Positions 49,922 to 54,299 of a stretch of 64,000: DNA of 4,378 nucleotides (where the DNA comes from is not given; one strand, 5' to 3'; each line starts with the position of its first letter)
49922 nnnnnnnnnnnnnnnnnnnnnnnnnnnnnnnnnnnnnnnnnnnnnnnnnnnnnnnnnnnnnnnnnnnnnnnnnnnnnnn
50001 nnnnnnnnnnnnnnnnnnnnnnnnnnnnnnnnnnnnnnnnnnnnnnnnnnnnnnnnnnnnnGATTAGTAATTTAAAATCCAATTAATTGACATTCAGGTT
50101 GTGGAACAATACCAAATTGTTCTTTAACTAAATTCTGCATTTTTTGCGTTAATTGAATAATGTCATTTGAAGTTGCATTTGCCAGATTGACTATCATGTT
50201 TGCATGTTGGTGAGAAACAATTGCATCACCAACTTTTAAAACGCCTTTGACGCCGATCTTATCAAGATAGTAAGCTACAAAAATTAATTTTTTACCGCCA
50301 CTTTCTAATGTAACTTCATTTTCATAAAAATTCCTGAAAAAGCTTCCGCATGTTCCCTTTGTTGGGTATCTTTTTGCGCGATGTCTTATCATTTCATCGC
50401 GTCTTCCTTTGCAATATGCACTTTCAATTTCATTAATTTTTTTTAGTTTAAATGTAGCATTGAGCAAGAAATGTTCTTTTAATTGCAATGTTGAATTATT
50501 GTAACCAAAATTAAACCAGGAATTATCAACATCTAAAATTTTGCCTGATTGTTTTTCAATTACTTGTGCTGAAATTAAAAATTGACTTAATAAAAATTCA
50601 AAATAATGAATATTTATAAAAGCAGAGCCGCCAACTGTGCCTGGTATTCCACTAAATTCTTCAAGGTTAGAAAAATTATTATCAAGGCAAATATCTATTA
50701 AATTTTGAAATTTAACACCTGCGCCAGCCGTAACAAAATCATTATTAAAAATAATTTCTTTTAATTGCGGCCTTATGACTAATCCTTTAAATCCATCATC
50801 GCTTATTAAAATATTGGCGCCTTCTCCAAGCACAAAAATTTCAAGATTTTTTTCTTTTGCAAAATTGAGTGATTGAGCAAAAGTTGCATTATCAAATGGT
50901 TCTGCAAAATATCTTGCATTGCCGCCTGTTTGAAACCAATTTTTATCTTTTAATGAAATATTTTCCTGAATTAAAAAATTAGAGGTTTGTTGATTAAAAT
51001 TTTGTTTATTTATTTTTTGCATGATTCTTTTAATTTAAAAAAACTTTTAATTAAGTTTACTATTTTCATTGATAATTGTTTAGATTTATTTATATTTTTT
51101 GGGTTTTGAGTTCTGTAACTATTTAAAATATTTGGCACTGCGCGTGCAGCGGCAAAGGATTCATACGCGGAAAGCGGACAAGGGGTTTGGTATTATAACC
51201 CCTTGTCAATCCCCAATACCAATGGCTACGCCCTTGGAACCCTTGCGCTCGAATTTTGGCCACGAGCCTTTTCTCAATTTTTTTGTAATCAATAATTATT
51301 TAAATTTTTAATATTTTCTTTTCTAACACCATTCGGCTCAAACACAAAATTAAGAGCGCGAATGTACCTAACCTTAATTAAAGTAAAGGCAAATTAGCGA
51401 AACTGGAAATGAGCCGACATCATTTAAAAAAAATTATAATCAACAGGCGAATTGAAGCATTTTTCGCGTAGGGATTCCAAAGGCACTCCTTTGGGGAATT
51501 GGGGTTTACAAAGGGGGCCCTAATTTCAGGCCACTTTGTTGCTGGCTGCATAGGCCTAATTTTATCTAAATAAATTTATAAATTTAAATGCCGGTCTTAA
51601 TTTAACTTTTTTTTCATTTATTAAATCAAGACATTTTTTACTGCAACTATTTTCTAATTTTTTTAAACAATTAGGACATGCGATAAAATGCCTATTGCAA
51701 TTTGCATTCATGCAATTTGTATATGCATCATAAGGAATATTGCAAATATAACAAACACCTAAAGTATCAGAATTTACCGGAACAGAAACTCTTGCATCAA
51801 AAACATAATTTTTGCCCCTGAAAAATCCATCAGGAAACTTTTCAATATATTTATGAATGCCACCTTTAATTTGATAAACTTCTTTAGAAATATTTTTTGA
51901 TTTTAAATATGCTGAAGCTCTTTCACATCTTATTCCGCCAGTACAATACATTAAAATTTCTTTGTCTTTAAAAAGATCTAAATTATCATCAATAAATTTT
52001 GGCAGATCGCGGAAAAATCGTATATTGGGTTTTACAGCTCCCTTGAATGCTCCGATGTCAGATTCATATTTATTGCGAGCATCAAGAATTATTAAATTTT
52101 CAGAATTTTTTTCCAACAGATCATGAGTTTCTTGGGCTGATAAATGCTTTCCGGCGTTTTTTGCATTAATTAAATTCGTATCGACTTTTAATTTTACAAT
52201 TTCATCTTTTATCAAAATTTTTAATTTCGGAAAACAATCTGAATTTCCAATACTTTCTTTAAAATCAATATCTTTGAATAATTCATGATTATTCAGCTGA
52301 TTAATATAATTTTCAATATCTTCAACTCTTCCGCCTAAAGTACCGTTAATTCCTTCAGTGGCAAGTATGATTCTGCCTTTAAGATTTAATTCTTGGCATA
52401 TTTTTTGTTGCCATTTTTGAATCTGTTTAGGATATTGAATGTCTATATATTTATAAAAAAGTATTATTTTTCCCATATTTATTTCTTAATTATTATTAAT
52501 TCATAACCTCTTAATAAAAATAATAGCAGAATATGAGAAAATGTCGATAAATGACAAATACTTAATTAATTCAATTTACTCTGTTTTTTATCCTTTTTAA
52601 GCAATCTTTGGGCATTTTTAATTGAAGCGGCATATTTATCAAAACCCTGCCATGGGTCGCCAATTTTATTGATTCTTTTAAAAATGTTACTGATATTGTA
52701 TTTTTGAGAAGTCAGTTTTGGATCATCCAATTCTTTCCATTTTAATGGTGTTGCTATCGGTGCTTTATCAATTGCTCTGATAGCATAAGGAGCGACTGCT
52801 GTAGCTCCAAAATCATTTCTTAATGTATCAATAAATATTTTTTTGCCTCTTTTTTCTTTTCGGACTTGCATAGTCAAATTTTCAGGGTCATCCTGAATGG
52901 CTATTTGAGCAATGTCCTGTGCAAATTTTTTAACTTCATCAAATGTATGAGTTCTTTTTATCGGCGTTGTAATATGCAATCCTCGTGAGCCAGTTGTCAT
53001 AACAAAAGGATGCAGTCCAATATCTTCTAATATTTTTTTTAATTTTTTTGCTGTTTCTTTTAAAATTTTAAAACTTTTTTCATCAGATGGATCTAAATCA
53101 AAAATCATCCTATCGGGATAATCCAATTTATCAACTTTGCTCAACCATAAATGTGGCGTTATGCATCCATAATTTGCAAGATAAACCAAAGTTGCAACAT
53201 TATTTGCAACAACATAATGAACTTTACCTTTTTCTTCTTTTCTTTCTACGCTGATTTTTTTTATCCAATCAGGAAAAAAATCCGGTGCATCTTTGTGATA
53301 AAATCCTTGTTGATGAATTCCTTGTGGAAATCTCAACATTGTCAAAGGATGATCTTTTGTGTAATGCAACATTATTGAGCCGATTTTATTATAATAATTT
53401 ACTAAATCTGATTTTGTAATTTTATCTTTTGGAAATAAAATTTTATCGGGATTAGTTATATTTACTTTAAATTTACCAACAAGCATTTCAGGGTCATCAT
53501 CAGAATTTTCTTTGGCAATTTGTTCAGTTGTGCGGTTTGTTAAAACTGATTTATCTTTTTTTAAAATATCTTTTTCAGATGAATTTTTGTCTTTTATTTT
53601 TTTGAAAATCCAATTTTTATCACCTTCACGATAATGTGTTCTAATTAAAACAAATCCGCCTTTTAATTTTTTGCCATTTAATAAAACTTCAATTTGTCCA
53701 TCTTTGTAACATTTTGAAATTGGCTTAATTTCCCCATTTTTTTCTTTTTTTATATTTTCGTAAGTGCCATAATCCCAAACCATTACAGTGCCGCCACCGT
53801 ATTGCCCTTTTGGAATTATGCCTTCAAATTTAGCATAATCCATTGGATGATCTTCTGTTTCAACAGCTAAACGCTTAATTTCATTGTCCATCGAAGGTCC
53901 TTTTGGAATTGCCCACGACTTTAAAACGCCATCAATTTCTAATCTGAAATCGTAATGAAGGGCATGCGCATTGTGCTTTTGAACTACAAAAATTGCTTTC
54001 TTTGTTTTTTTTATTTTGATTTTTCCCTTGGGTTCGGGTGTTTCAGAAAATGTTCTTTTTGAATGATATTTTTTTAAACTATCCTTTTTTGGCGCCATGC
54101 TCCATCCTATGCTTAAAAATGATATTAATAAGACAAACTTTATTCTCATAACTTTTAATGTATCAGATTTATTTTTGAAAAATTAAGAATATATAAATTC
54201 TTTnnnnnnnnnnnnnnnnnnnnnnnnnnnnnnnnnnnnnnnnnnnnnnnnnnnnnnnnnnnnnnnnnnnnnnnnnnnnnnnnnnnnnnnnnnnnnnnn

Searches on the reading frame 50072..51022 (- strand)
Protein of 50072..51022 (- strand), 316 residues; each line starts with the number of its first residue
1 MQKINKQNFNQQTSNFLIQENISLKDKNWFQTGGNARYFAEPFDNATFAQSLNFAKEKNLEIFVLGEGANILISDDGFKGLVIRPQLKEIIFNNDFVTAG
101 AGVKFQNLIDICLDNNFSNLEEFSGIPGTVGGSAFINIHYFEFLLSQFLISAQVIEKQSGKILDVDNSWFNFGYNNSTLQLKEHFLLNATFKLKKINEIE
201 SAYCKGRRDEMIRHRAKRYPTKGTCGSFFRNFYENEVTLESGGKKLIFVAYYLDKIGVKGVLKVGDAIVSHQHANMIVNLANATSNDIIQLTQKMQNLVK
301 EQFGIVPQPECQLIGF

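Call 13: search_protein_families(library=ncbifam, proteins=[window:50072-51022:-], max_evalue=0.1)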
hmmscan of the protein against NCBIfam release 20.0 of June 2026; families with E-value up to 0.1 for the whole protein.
window:50072-51022:- (316 aa): 9 families
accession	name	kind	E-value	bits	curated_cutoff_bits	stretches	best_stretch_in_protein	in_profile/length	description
NF010480.0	PRK13905.1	equivalog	2.3e-59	200.7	259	1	10-315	8-299/303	UDP-N-acetylmuramate dehydrogenase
TIGR00179.1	murB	equivalog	3.8e-49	167.5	144.5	1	28-315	5-290/290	UDP-N-acetylmuramate dehydrogenase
NF000755.0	PRK00046.1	equivalog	4.8e-35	120.8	277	1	18-314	4-335/343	UDP-N-acetylmuramate dehydrogenase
NF010478.0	PRK13903.1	equivalog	1.4e-34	119.5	231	2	9-195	6-195/362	UDP-N-acetylmuramate dehydrogenase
NF010479.0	PRK13904.1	equivalog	2.6e-24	86.1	273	1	53-312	26-256/258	UDP-N-acetylmuramate dehydrogenase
NF011245.0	PRK14651.1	equivalog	1.5e-23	83.4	224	1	61-298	39-255/273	UDP-N-acetylmuramate dehydrogenase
NF011242.0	PRK14648.1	equivalog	6.5e-19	68.3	426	2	18-153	12-153/354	UDP-N-acetylmuramate dehydrogenase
NF009872.0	PRK13333.1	equivalog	0.026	14.2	207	1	24-56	165-197/210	type III pantothenate kinase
TIGR02664.1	nitr_red_assoc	subfamily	0.071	13.7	110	0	248-308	18-77/145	nitrate reductase maturation protein NarM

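Call 27: find_related_loci(query=window:50072-51022:-, collection=genome_contigs, flank=8000)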
Query window:50072-51022:- (316 aa) in genome_contigs; peptide patterns used: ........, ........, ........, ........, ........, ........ (x = any residue, [..] = any of these).
169 stretches matched a pattern; 85 encode a relative of the query (tblastn E <= 1e-3); the best 80 are kept; 80 distinct loci.
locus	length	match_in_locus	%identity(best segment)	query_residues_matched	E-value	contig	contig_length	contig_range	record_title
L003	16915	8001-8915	70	17-316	2e-141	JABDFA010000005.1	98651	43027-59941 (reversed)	MAG: Candidatus Dependentiae bacterium isolate BWMinHeated_Nextera35_MAG3 3300020947.a:Ga0207103_10005, whole genome sho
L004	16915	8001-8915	67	17-316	2e-139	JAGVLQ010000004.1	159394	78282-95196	MAG: Candidatus Babeliales bacterium isolate SW_22 c_000000029580, whole genome shotgun sequence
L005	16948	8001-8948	63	6-316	2e-136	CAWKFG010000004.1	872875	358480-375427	MAG: uncultured bacterium isolate MFD09206.bin.2.34 genome assembly, contig: contig_9159, whole genome shotgun sequence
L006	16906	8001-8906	64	17-316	2e-134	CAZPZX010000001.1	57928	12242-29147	MAG TPA_asm: uncultured Pseudomonadota bacterium isolate SRP199154_co2_38 genome assembly, contig: NODE_309_length_57928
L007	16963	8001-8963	65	1-316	9e-134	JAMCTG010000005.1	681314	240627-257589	MAG: Candidatus Dependentiae bacterium isolate FK_Sedi_A_Bin.178 NODE_1_length_681314_cov_12.6966, whole genome shotgun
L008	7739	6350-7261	64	18-316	4e-133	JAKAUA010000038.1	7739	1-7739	MAG: bacterium isolate YP3.bin125 NODE_12171_length_7739_cov_1.90568, whole genome shotgun sequence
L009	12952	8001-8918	62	17-316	3e-132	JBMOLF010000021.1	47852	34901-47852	MAG: Candidatus Dependentiae bacterium isolate Betzabe_MAG017 MAG017_21, whole genome shotgun sequence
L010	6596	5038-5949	64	17-316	2e-132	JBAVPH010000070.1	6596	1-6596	MAG: Candidatus Babeliales bacterium isolate MFD02553_ilm_asm_bin1 k127_725, whole genome shotgun sequence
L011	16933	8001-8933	62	13-316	6e-132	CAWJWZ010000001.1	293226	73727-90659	MAG: uncultured bacterium isolate MFD09206.bin.2.1 genome assembly, contig: contig_13410, whole genome shotgun sequence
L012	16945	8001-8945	62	5-316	4e-131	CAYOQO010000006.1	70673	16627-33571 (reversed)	MAG TPA_asm: uncultured Pseudomonadota bacterium isolate SRP192515_co2_323 genome assembly, contig: NODE_217_length_7067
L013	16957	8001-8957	62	1-316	6e-131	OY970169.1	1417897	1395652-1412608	MAG: uncultured bacterium isolate MFD02248.bin.2.92 genome assembly, chromosome: 1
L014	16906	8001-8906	65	17-316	6e-131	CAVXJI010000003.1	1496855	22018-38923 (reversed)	MAG: uncultured bacterium isolate MFD04492.bin.2.122 genome assembly, contig: contig_24057, whole genome shotgun sequenc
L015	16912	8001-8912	65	15-316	4e-130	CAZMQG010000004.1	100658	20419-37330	MAG TPA_asm: uncultured Pseudomonadota bacterium isolate SRP278314_co2_28 genome assembly, contig: NODE_349_length_10065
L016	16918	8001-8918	63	13-316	8e-130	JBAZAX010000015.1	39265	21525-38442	MAG: Candidatus Babeliales bacterium isolate SO_2017_GW1_1 NODE_4760_length_39265_cov_1.148091_OW334_2017, whole genome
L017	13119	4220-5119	61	17-316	1e-129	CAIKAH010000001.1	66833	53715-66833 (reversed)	uncultured bacterium isolate LaPlata_bin-3921 genome assembly, contig: bin-3921:01/57, whole genome shotgun sequence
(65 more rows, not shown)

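Call 31: find_related_loci(query=window:50072-51022:-, collection=metagenome_contigs, flank=6000)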
Query window:50072-51022:- (316 aa) in metagenome_contigs; peptide patterns used: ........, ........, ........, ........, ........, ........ (x = any residue, [..] = any of these).
270 stretches matched a pattern; 117 encode a relative of the query (tblastn E <= 1e-3); the best 80 are kept; 80 distinct loci.
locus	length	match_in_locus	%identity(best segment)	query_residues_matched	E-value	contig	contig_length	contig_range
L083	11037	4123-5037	70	17-316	3e-142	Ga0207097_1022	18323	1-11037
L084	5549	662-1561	68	17-316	2e-140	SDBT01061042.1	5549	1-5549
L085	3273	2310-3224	67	17-316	1e-141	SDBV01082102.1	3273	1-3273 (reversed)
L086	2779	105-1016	67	17-316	2e-143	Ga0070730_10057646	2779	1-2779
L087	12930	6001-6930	64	10-316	2e-134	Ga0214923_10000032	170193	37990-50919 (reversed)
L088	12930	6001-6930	63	10-316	6e-134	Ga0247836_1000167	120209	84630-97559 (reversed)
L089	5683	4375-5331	61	1-316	2e-133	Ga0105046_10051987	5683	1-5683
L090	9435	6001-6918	64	13-316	3e-132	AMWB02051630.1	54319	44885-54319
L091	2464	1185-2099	62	18-316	8e-140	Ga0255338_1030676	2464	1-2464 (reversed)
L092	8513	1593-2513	61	11-316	6e-131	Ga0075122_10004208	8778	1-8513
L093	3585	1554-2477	63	14-316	1e-134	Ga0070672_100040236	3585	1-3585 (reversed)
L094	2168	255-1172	64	13-316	4e-139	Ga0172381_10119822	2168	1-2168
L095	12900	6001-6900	61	17-316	9e-130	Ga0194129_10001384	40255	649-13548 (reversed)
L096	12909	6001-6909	62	18-316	3e-129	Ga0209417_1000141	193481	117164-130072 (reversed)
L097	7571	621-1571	62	7-316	4e-129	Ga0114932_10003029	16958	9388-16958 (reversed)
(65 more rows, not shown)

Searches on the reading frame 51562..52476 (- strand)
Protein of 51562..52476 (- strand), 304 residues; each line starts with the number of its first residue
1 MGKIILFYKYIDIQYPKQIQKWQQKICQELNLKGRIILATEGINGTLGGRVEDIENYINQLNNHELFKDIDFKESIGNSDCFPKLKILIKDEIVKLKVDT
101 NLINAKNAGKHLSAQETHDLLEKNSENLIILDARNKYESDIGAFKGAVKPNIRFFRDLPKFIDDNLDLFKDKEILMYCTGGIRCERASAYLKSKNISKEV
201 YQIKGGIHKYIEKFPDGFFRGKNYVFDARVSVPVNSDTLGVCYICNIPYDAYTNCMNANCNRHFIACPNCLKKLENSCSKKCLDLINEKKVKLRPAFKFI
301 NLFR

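Call 13: search_protein_families(library=ncbifam, proteins=[window:51562-52476:-], max_evalue=0.1)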
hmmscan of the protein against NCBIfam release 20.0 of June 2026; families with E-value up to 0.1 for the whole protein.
window:51562-52476:- (304 aa): 11 families
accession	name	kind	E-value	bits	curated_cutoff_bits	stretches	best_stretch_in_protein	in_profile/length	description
NF001133.1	PRK00142.1-1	equivalog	2.3e-76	256.3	170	1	4-233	1-228/229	oxygen-dependent tRNA uridine(34) hydroxylase TrhO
NF003703.0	PRK05320.1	equivalog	2.5e-50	171.7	331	1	7-237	8-240/280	sulfurtransferase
NF002397.0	PRK01415.1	equivalog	3.6e-42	144.8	280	1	4-232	7-233/247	hypothetical protein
NF045521.1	rhoda_near_glyco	subfamily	2.7e-09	37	145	1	121-213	25-111/144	rhodanese homology domain-containing protein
NF005646.0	PRK07411.1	equivalog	2.5e-07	30.1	633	1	105-212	277-381/390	molybdopterin-synthase adenylyltransferase MoeB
NF006444.0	PRK08762.1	equivalog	3e-07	29.4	449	1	105-210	10-107/387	molybdopterin-synthase adenylyltransferase MoeB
NF005902.0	PRK07878.1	equivalog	4.4e-07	29.1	647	1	106-213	283-384/392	adenylyltransferase/sulfurtransferase MoeZ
NF041203.1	rhodanese_LYCAU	equivalog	0.0001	22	115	1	108-212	19-118/126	rhodanese-related (seleno)protein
NF045694.1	seleno_TsoB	exception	0.00041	18.5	805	1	98-208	31-147/572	rhodanese/DsbD fusion-like selenoprotein TsoB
NF001195.0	PRK00162.1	equivalog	0.0082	16.4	102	1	111-216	6-102/108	thiosulfate sulfurtransferase GlpE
TIGR04271.1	ThiI_C_thiazole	equivalog_domain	0.0087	16.1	70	1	115-198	14-95/101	thiazole biosynthesis protein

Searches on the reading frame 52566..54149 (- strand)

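Call 60: search_protein_families(library=pfam, proteins=[window:52566-54149:-], max_evalue=0.001)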
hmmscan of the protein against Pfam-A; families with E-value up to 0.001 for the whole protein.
window:52566-54149:- (527 aa): 3 families
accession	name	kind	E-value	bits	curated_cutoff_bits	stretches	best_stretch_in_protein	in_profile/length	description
PF21686.3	LigD_Prim-Pol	-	1.1e-86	290.9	27.4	1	245-500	1-254/254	LigD, primase-polymerase domain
PF13298.12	LigD_N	-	4.2e-43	146.3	31.1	1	57-170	1-107/107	DNA Ligase D 3'-phosphoesterase domain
PF01896.25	DNA_primase_S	-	1.1e-07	32.8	26.8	1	350-471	1-163/163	DNA primase small subunit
